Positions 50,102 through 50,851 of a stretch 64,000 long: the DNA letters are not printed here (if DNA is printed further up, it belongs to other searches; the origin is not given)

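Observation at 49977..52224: Three-gene operon of uncharacterised families (PRiA4-ORF3-like, DUF1653, UPF0158-like) behind a terminator-like leader hairpin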

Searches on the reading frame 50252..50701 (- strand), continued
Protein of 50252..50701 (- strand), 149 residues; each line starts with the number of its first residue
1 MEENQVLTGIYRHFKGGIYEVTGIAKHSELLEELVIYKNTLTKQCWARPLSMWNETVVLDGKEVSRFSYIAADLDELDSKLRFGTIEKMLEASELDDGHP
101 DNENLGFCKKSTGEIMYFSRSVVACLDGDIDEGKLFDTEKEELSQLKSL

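Call 45: find_homologous_proteins(query=A4, max_evalue=0.00001)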
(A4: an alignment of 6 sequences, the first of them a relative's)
Query A4 (6 sequences) (253 aa, profile of the alignment): 725 proteins with E <= 0.00001 among 4021 candidates; the best 120 are listed.
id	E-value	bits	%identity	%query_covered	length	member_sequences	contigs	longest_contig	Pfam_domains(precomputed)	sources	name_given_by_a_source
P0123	9.7e-131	453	100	100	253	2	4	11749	PF03682.19,PF07866.18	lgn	-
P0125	1.4e-129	449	86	95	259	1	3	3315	PF03682.19,PF07866.18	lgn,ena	-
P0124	3.9e-129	447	84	97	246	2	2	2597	PF03682.19,PF07866.18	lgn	-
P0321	2.2e-125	435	86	95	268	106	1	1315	PF03682.19,PF07866.18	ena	-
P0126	1.9e-120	419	53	92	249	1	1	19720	PF03682.19,PF07866.18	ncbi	-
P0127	3.8e-112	392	43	96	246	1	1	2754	PF03682.19,PF07866.18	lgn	-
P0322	2.5e-95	337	48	96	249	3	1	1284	PF03682.19,PF07866.18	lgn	-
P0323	7.9e-94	332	40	94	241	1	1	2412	PF07866.18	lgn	-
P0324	4.1e-91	323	51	93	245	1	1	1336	PF07866.18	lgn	-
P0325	4.6e-91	323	40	94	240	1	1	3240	PF07866.18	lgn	-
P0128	2.9e-90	320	37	92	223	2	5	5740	PF03682.19,PF07866.18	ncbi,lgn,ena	-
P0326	1.9e-88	314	47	92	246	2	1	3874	PF03682.19,PF07866.18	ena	-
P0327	8.0e-87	309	50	94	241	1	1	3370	PF03682.19,PF07866.18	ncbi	-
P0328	1.2e-85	305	48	94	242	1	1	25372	PF03682.19,PF07866.18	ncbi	-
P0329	1.5e-85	305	49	93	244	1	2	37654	PF07866.18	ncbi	-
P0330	1.4e-84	301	44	92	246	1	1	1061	PF03682.19,PF07866.18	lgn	-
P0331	6.5e-84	299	46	95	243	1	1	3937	PF03682.19,PF07866.18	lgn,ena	-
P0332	4.3e-82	293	44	92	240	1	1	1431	PF03682.19,PF07866.18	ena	-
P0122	3.8e-80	287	71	76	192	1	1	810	PF07866.18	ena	-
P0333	1.8e-79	285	41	92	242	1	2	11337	PF03682.19,PF07866.18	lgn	-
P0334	8.5e-79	283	42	92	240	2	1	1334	PF03682.19,PF07866.18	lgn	-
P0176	1.9e-69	252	39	91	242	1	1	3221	PF07866.18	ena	-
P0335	7.8e-66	240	36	92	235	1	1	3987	PF07866.18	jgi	-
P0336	2.4e-65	238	37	95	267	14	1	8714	PF07866.18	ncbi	-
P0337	1.5e-53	200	84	46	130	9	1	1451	PF03682.19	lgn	-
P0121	1.4e-51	193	57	59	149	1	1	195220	PF07866.18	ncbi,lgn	-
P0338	1.9e-47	180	35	63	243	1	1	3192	PF03682.19,PF07866.18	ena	-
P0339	2.7e-47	179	52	57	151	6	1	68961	PF07866.18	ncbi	ncbi:MAG: DUF1653 domain-containing protein [Clostridia bacterium]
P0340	3.2e-39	153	40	51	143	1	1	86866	PF07866.18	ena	-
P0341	2.9e-38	150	52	28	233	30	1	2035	PF07866.18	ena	-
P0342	1.6e-36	144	50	28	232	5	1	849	PF07866.18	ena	-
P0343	2.1e-36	144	52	25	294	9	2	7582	PF14131.12,PF07866.18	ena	-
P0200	9.0e-34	135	47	26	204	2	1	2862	PF07866.18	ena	-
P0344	1.6e-33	134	49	26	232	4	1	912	PF07866.18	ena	-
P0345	2.1e-33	134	39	61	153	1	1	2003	PF07866.18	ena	-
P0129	7.7e-32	129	82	28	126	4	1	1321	PF07866.18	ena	-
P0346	3.9e-29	120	27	91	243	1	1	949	PF07866.18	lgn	-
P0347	1.2e-24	105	43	36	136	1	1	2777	PF07866.18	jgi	jgi:hypothetical protein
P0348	2.1e-24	104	56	26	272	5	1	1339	PF07866.18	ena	-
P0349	9.9e-24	102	42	34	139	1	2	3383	PF07866.18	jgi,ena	-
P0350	1.2e-23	102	43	36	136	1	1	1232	PF07866.18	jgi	-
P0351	1.2e-23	102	43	34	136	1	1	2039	PF07866.18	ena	-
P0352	1.5e-23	102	52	27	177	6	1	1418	PF10263.16,PF01863.24,PF07866.18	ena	-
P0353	3.7e-23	100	51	27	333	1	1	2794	PF07866.18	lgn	-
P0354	4.1e-23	100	44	38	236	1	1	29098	PF13673.14,PF13508.14,PF00583.32,PF07866.18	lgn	-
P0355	5.1e-23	100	41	36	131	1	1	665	PF07866.18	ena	-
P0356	5.9e-23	100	46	32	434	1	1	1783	PF07866.18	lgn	-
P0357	7.1e-23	99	54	26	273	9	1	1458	PF07866.18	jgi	-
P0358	8.1e-23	99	41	36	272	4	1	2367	PF07866.18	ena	-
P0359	1.2e-22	99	39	40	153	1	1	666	PF12636.13,PF07866.18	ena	-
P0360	1.3e-22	98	55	26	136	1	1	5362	PF07866.18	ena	-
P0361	1.4e-22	98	38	44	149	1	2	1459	PF12636.13,PF07866.18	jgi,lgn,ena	-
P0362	1.5e-22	98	34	55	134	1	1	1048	PF07866.18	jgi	-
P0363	1.9e-22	98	49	28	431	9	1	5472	PF07866.18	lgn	-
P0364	2.1e-22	98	55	26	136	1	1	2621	PF07866.18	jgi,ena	-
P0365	2.2e-22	98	46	32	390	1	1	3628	PF07866.18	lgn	-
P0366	2.4e-22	98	49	26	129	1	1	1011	PF07866.18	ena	-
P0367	2.7e-22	97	49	28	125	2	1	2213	PF07866.18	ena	-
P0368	2.9e-22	97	54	26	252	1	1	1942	PF07866.18,PF01661.28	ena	-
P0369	2.9e-22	97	51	28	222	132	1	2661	PF07866.18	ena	-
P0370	3.2e-22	97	33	51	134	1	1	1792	PF07866.18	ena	-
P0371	3.2e-22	97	49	28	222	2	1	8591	PF07866.18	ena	-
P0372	3.4e-22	97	56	26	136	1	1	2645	PF07866.18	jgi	-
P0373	3.7e-22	97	45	34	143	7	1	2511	PF07866.18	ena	-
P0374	3.8e-22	97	53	27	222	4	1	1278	PF07866.18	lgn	-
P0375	3.9e-22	97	44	36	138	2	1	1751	PF07866.18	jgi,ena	-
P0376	4.0e-22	97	41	36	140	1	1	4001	PF07866.18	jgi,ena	-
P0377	4.2e-22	97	40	42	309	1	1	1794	PF13673.14,PF13508.14,PF12636.13,PF08445.17,PF00583.32,PF07866.18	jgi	-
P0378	4.2e-22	97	44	32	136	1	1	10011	PF07866.18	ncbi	-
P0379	4.8e-22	97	34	53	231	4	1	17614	PF06941.18,PF07866.18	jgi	jgi:hypothetical protein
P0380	5.2e-22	97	35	47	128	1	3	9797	PF07866.18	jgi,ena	-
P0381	5.3e-22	97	35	46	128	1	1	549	PF07866.18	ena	-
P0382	5.5e-22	96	37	44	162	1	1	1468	PF12636.13,PF07866.18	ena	-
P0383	6.5e-22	96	45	36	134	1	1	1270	PF07866.18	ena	-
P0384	6.7e-22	96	39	40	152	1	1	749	PF12636.13,PF07866.18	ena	-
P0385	6.9e-22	96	48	28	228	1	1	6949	PF13673.14,PF13508.14,PF00583.32,PF07866.18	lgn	-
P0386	7.2e-22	96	51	26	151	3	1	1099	PF12636.13,PF07866.18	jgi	jgi:hypothetical protein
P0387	7.3e-22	96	51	26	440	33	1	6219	PF07866.18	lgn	-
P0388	7.3e-22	96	55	26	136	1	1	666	PF07866.18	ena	-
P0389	7.7e-22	96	56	26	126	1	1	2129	PF13673.14,PF07866.18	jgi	jgi:hypothetical protein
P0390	7.9e-22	96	51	28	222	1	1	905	PF07866.18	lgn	-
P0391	8.0e-22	96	49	26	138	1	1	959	PF07866.18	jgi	-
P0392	8.3e-22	96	51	26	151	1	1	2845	PF12636.13,PF07866.18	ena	-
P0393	8.3e-22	96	40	36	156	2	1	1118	PF07866.18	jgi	-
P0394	8.4e-22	96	51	27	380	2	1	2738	PF00135.35,PF07859.20,PF20434.6,PF07866.18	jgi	-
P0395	8.7e-22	96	42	34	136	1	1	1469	PF07866.18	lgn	-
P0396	8.8e-22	96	49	28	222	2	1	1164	PF01928.27,PF07866.18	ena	-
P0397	8.9e-22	96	51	28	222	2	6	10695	PF07866.18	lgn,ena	-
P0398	9.1e-22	96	49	28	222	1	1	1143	PF01928.27,PF07866.18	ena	-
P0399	9.2e-22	96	52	26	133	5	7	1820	PF07866.18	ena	-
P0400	9.3e-22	96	51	28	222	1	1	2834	PF07866.18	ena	-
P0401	9.5e-22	96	49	28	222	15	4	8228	PF07866.18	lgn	-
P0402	9.5e-22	96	49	28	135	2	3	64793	PF07866.18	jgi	-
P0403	9.6e-22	96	47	28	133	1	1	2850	PF07866.18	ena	-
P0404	9.8e-22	96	42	34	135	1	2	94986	PF07866.18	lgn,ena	-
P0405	1.0e-21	96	42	33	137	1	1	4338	PF07866.18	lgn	-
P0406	1.0e-21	96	51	26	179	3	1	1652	PF03091.21,PF07866.18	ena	-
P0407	1.1e-21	95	41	38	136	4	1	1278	PF07866.18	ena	-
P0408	1.1e-21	95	49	28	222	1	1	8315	PF07866.18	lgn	-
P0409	1.4e-21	95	35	49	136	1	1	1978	PF07866.18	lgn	-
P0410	1.5e-21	95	41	36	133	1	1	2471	PF07866.18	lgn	-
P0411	1.5e-21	95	51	28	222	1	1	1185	PF07866.18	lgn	-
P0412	1.7e-21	95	49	26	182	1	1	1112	PF14131.12,PF07866.18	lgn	-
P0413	1.7e-21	95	46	28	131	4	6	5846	PF07866.18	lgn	-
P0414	2.0e-21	95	41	36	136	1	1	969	PF07866.18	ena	-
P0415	2.0e-21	95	55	26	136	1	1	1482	PF07866.18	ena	-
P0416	2.0e-21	95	49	26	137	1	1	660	PF07866.18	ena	-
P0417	2.0e-21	95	49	27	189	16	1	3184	PF14131.12,PF07866.18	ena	-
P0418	2.0e-21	95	45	38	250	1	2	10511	PF07866.18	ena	-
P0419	2.2e-21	95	46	29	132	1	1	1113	PF07866.18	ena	-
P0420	2.2e-21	95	56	25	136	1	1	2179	PF07866.18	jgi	-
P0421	2.2e-21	95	49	28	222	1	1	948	PF01928.27,PF07866.18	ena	-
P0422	2.2e-21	94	45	32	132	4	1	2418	PF07866.18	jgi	-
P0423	2.3e-21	94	45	30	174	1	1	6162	PF03992.23,PF07866.18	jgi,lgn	-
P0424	2.3e-21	94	51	26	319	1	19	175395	PF07866.18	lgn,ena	-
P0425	2.3e-21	94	44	31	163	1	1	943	PF07883.18,PF07866.18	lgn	-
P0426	2.4e-21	94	40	42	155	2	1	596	PF12636.13,PF07866.18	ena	-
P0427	2.4e-21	94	44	36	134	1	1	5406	PF07866.18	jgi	-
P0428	2.5e-21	94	49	28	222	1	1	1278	PF01928.27,PF07866.18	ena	-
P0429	2.5e-21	94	51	26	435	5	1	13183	PF07866.18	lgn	-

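Call 47: find_encoding_contigs(protein=P0339, flank=5000, max_places=4)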
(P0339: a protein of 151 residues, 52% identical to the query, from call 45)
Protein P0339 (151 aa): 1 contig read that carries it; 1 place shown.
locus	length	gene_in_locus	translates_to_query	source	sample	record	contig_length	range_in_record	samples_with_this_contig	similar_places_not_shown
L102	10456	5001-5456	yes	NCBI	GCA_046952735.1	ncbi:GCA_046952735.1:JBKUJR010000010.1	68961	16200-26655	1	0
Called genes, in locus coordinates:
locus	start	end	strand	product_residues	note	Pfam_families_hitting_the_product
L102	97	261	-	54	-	-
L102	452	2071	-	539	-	PF08281:Sigma70_r4_2, PF01022:HTH_5 (faint), PF04545:Sigma70_r4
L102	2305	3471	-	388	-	-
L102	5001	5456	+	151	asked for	PF07866:DUF1653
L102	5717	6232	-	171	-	PF12844:HTH_19 (weak), PF13443:HTH_26 (weak), PF13560:HTH_31 (weak), PF01381:HTH_3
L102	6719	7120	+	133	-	PF00005:ABC_tran (weak)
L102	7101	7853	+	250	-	PF02463:SMC_N (weak), PF13175:AAA_15 (weak), PF13476:AAA_23, PF13555:AAA_29 (weak), PF00005:ABC_tran (weak), PF13304:AAA_21 (weak), PF13175:AAA_15 (weak)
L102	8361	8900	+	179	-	-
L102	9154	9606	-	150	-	PF00665:rve (faint), PF13683:rve_3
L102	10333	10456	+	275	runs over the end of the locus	PF01841:Transglut_core (weak)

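Call 53: predict_structure(alignment_id=A5)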
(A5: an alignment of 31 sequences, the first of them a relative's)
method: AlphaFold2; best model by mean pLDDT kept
length: 253 residues; sequences in the alignment: 31
mean_pLDDT: 92.7   pTM: 0.86
mean pLDDT of the five models: 92.7, 91.7, 91.3, 90.3, 89.8
residues with pLDDT >= 90: 217; 70-90: 23; 50-70: 12; < 50: 1
segments of 3 or more residues with pLDDT < 50: none
pLDDT, mean of each block of 10 residues (from residue 1): 81 96 96 97 96 92 94 97 97 85 93 96 97 97 97 97 90 94 94 94 96 96 98 96 61 68
secondary structure, 60 per line:
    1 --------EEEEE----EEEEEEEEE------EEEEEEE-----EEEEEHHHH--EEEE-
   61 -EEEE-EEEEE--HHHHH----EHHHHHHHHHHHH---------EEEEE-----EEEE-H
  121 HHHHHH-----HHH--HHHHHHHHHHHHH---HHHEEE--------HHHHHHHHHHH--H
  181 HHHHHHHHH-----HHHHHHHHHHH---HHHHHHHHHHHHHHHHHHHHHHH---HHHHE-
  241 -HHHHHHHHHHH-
elements in order: E9-13 E18-26 E33-39 E45-49 H50-53 E56-59 E62-65 E67-71 H74-78 H84-95 E105-109 E115-118 H120-126 H137-149 E156-158 H167-177 H180-189 H195-205 H209-231 H235-238 H242-252

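Call 55: search_protein_families(library=pfam, proteins=[P0123, P0126], max_evalue=0.01)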
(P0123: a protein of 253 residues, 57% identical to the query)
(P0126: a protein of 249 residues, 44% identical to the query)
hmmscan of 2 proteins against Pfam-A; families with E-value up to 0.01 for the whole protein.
P0123 (253 aa): 2 families
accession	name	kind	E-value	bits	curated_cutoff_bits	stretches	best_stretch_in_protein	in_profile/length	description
PF07866.17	DUF1653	-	4.4e-23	81.9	23.5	1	9-68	1-61/62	Protein of unknown function (DUF1653)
PF03682.18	UPF0158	-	2e-08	34.9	21.1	1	140-229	42-135/157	Uncharacterised protein family (UPF0158)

P0126 (249 aa): 2 families
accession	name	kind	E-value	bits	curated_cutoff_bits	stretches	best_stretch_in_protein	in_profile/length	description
PF07866.17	DUF1653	-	5.3e-26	91.2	23.5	1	8-68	1-61/62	Protein of unknown function (DUF1653)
PF03682.18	UPF0158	-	2.1e-12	47.8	21.1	1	99-233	17-139/157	Uncharacterised protein family (UPF0158)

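Call 64: search_dna_similar(query=P0123, collection=plasmids, mode=protein, max_rows=15)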
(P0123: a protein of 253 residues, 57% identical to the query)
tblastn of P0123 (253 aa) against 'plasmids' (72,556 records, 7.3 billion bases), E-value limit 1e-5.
Records with a match: 34; places in all: 34; records where one place covers at least 80% of the query: 0.
Best place of each record, by identity: <60% 34.
By first word of the organism name: Legionella 16; Acinetobacter 3; Bacillus 2; Brevibacillus 2; Burkholderia 2; Aeromonas 2; Subdoligranulum 1; Ruminococcus 1; Vescimonas 1; Eleftheria 1; and 3 more.
By predicted mobility (MOB-suite, as given by PLSDB): conjugative 17; non-mobilizable 14; mobilizable 3.
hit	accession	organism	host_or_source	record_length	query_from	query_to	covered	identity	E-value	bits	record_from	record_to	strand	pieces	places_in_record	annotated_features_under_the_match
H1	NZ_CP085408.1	Bacillus bombysepticus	single cell,soil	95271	89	228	55%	28.4%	2e-9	65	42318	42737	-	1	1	UPF0158 family protein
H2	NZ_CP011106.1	Legionella pneumophila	Homo sapiens,sputum sample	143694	6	69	25%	52.3%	5e-12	72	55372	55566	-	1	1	DUF1653 domain-containing protein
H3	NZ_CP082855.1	Legionella anisa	-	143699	6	69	25%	52.3%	5e-12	72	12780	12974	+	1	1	DUF1653 domain-containing protein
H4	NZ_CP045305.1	Legionella longbeachae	Homo sapiens,Sputum sample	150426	6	69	25%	52.3%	5e-12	72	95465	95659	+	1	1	DUF1653 domain-containing protein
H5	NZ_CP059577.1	Legionella sp. PC997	Biofilm - potable water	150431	6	69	25%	52.3%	5e-12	72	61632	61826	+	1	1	DUF1653 domain-containing protein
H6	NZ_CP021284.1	Legionella pneumophila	Homo sapiens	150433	6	69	25%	52.3%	5e-12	72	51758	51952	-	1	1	DUF1653 domain-containing protein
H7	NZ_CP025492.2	Legionella sainthelensi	Homo sapiens,Clinical ...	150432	6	69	25%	52.3%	5e-12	72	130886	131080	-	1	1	DUF1653 domain-containing protein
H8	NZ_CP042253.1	Legionella longbeachae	Homo sapiens,lung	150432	6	69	25%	52.3%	5e-12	72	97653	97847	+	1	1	DUF1653 domain-containing protein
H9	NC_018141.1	Legionella pneumophila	-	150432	6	69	25%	52.3%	5e-12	72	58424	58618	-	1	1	DUF1653 domain-containing protein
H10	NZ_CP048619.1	Legionella pneumophila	-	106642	6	69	25%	52.3%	2e-11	71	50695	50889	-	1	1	DUF1653 domain-containing protein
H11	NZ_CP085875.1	Brevibacillus sp. HD3.3A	soil sample,soil of tomato plants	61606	9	71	25%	52.4%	3e-15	82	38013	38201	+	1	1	none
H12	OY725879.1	Subdoligranulum variabile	-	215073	3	71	27%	47.1%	5e-11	69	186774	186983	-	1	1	none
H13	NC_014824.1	Ruminococcus albus 7 = DSM 20455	-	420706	6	70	26%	50.0%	2e-11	71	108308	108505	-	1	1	DUF1653 domain-containing protein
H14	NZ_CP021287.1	Legionella pneumophila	Homo sapiens,human lung tissue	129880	6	69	25%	50.8%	3e-11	70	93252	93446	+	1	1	DUF1653 domain-containing protein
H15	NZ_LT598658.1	Legionella pneumophila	Homo sapiens,clinical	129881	6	69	25%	50.8%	3e-11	70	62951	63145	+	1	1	DUF1653 domain-containing protein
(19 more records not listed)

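Call 66: search_protein_families(library=phrogs, proteins=[P0123], max_evalue=0.01)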
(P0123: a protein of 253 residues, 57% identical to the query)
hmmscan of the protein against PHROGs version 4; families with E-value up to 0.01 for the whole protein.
P0123 (253 aa): 0 families

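Call 88: fold_search(model_id=the predicted structure, library=viral)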
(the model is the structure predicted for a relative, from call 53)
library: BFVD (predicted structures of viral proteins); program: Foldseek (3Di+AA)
matches with E <= 10: 1013; with E <= 0.001: 14
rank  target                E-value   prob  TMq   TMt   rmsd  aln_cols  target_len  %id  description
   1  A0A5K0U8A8            1.8e-07  1.00  0.26  0.62   1.8        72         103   47  DUF1653 domain-containing protein [Yasminevirus sp. GU-2018]
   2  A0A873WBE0            2.7e-07  1.00  0.24  0.52   1.0        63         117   40  (no name in the UniProt tables at hand)
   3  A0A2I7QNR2            3.4e-07  1.00  0.26  0.48   0.7        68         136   38  (no name in the UniProt tables at hand)
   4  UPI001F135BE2         7.1e-06  1.00  0.25  0.33  13.4       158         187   22  (no name look-up for this kind of identifier)
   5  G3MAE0                8.5e-06  1.00  0.26  0.62   2.1        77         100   27  Gp399 [Bacillus phage G]
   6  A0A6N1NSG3            1.6e-05  1.00  0.25  0.70   1.4        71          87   31  TonB box-like protein [Tupanvirus deep ocean]
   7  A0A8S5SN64            1.2e-04  1.00  0.25  0.58   3.2        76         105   33  DUF1653 domain-containing protein [Siphoviridae sp. ctCb814]
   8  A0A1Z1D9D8            2.4e-04  1.00  0.25  0.61   2.3        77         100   26  DUF1653 domain-containing protein [Bacillus phage vB_BsuM-Goe2]
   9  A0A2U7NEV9            3.2e-04  1.00  0.23  0.69   3.0        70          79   23  Uncharacterized protein [Pseudomonas phage PspYZU01]
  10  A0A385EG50            3.5e-04  1.00  0.25  0.56   2.2        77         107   27  DUF1653 domain-containing protein [Caulobacter phage CcrSC]
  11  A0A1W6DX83            4.0e-04  1.00  0.23  0.44   2.5        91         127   22  Uncharacterized protein [Sphingobium phage Lacusarx]
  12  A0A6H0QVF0            4.7e-04  1.00  0.23  0.74   2.9        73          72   32  (no name in the UniProt tables at hand)
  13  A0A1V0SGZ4            5.3e-04  1.00  0.25  0.37  18.1       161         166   19  DUF1653 domain-containing protein [Hokovirus HKV1]
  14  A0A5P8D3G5            9.8e-04  1.00  0.23  0.48  17.6       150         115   17  (no name in the UniProt tables at hand)
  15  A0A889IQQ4            1.5e-03  1.00  0.21  0.35   2.4        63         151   38  (no name in the UniProt tables at hand)
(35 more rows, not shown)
